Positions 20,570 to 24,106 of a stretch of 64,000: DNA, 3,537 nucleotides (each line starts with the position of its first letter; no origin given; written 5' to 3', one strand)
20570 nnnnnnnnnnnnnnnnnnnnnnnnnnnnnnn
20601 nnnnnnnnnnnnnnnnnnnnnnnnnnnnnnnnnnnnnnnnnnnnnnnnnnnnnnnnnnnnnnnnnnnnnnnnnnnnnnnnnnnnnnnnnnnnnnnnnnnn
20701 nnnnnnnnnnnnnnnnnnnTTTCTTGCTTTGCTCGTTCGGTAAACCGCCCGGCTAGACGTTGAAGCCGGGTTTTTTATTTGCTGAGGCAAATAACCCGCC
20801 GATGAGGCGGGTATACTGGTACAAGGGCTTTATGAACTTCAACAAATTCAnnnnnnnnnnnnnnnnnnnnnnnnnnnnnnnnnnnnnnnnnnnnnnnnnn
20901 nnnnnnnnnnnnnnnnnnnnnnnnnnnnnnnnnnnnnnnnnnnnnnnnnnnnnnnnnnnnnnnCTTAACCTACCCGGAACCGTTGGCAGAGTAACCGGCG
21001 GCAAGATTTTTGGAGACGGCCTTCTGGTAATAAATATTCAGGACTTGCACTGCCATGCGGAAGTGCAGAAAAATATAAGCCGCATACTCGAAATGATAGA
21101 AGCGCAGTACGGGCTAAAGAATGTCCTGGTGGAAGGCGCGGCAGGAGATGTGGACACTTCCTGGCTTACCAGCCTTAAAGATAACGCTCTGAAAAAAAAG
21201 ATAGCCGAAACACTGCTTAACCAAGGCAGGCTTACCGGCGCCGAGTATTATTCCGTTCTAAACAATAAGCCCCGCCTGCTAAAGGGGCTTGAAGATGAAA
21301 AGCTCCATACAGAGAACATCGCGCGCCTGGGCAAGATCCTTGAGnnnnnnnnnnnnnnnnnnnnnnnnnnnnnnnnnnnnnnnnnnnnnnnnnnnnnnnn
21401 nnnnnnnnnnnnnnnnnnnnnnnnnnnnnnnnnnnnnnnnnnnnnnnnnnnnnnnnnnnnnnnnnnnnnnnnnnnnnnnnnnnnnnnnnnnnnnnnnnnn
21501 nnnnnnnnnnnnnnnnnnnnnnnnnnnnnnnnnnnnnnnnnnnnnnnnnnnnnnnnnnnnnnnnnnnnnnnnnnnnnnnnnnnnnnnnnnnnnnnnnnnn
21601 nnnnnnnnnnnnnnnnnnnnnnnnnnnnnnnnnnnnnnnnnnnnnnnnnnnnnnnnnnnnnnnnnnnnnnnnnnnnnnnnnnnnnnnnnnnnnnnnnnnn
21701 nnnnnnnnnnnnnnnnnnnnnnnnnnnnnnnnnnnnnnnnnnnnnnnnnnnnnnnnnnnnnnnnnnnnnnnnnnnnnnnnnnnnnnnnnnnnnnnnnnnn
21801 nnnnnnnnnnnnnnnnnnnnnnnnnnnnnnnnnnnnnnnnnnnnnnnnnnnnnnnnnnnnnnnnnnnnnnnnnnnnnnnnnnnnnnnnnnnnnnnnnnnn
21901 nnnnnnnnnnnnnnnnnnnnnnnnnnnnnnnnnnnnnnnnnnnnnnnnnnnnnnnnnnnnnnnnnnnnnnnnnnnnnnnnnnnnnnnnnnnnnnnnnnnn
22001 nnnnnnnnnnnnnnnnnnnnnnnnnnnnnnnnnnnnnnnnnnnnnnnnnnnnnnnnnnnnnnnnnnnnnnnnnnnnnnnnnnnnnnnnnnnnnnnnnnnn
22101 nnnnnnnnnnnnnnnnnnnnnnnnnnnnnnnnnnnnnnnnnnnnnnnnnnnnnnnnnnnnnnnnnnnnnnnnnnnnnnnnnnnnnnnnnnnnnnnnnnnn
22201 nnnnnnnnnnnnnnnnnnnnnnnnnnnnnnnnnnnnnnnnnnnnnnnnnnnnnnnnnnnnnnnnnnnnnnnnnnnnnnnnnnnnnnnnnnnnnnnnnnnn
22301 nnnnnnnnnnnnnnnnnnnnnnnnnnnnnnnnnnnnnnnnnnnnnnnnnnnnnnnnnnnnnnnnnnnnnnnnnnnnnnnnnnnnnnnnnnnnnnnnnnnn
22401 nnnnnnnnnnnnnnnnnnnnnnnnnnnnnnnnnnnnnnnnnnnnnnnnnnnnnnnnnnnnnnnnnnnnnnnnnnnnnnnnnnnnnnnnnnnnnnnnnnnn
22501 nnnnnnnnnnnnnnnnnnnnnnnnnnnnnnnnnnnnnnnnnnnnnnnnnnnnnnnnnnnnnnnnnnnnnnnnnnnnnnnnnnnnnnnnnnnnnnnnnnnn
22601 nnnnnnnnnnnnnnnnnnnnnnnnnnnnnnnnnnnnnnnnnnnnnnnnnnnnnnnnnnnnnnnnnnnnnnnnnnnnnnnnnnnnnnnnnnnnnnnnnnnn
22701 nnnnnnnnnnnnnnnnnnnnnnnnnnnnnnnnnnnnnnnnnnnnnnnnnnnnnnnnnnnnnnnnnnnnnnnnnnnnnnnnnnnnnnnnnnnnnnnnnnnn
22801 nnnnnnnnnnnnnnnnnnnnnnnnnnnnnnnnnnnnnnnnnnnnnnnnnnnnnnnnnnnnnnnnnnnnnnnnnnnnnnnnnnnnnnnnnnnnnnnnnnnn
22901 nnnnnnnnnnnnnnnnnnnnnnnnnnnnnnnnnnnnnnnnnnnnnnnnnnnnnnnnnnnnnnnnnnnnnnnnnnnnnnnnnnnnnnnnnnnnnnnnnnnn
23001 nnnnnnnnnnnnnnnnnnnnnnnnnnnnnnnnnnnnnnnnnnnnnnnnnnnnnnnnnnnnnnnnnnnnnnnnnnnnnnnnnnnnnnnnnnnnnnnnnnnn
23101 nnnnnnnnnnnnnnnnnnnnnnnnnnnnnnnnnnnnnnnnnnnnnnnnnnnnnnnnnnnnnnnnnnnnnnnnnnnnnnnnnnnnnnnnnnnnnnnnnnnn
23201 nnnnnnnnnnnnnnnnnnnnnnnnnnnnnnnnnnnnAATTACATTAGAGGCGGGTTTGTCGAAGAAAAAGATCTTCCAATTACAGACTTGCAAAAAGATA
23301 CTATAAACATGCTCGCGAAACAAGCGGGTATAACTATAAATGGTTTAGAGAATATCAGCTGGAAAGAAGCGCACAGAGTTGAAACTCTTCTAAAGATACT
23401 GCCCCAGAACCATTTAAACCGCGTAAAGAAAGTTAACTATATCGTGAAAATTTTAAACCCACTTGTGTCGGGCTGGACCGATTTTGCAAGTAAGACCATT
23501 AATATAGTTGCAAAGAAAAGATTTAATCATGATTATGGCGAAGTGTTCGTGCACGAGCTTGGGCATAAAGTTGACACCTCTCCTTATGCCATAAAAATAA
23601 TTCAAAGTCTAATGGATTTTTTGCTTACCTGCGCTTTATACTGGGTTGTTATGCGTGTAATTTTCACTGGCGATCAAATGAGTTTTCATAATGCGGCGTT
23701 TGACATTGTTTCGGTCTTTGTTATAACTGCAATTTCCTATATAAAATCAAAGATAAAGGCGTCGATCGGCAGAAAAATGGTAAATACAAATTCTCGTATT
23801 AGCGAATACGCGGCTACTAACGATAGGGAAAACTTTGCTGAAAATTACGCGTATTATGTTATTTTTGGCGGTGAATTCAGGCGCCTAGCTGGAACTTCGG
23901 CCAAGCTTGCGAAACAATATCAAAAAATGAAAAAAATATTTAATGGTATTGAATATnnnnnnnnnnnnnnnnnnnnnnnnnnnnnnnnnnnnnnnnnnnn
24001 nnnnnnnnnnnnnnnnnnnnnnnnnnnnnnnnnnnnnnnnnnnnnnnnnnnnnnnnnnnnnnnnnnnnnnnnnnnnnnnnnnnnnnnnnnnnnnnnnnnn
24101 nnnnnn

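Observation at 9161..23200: The two giant genes are paralogs arranged as an inverted pair around a housekeeping island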

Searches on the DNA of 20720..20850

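Call 87: search_rna_families(source=window, start=20720, end=20850, threshold=evalue, max_evalue=1)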
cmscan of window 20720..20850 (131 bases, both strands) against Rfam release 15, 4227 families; matches with E-value up to 1: 3.
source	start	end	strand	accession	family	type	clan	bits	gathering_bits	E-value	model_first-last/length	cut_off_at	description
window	20739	20813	-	RF02837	anti-hemB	Gene; sRNA;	-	22.2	49.5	0.0017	1-81/81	no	Burkholderia RNA 7 (anti-hemB)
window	20794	20812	+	RF00624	P9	Gene;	-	14.4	43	0.47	53-71/74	no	Pseudomonas sRNA P9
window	20737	20779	+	RF02837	anti-hemB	Gene; sRNA;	-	12.5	49.5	0.93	1-81/81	no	Burkholderia RNA 7 (anti-hemB)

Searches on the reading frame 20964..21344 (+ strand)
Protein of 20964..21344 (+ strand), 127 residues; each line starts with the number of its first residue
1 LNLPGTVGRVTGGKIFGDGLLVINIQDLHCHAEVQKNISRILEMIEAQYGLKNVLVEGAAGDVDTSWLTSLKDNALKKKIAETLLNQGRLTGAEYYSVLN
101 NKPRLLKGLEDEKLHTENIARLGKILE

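Call 93: search_protein_families(library=pfam, proteins=[window:20964-21344:+], max_evalue=10)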
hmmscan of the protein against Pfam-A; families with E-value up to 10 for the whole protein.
seq(127 aa): 1 family
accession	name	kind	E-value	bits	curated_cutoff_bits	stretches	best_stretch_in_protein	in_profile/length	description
PF18185.7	STALD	-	0.0053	16.7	24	1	38-88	2-50/211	Sir2- and TIR-associating SLOG family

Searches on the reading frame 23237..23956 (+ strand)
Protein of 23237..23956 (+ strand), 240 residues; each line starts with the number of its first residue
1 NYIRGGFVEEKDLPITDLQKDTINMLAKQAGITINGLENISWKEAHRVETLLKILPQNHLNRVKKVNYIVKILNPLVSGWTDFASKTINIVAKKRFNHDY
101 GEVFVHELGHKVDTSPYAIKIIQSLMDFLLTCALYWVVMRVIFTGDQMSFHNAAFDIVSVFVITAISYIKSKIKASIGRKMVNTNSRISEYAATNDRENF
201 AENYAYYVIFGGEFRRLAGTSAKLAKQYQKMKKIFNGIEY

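Call 97: search_protein_families(library=pfam, proteins=[window:23237-23956:+], max_evalue=10)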
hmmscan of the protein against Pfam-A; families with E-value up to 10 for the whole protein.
seq(240 aa): 5 families
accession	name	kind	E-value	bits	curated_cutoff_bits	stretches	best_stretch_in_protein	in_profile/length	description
PF15890.11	Peptidase_Mx1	-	0.025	14.4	25.6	1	163-211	149-196/240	Putative zinc-binding metallo-peptidase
PF25468.1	HEAT_HEATR5A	-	0.051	13.6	27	1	127-199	77-148/216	HEATR5A-like, HEAT repeats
PF06167.18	Peptidase_M90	-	0.069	13.2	26.2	1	181-206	194-219/243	Glucose-regulated metallo-peptidase M90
PF15887.11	Peptidase_Mx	-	0.084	12.7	27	1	185-209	141-165/236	Putative zinc-binding metallo-peptidase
PF07737.17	ATLF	-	0.95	9.6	27.4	0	88-209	97-171/193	Anthrax toxin lethal factor, N- and C-terminal domain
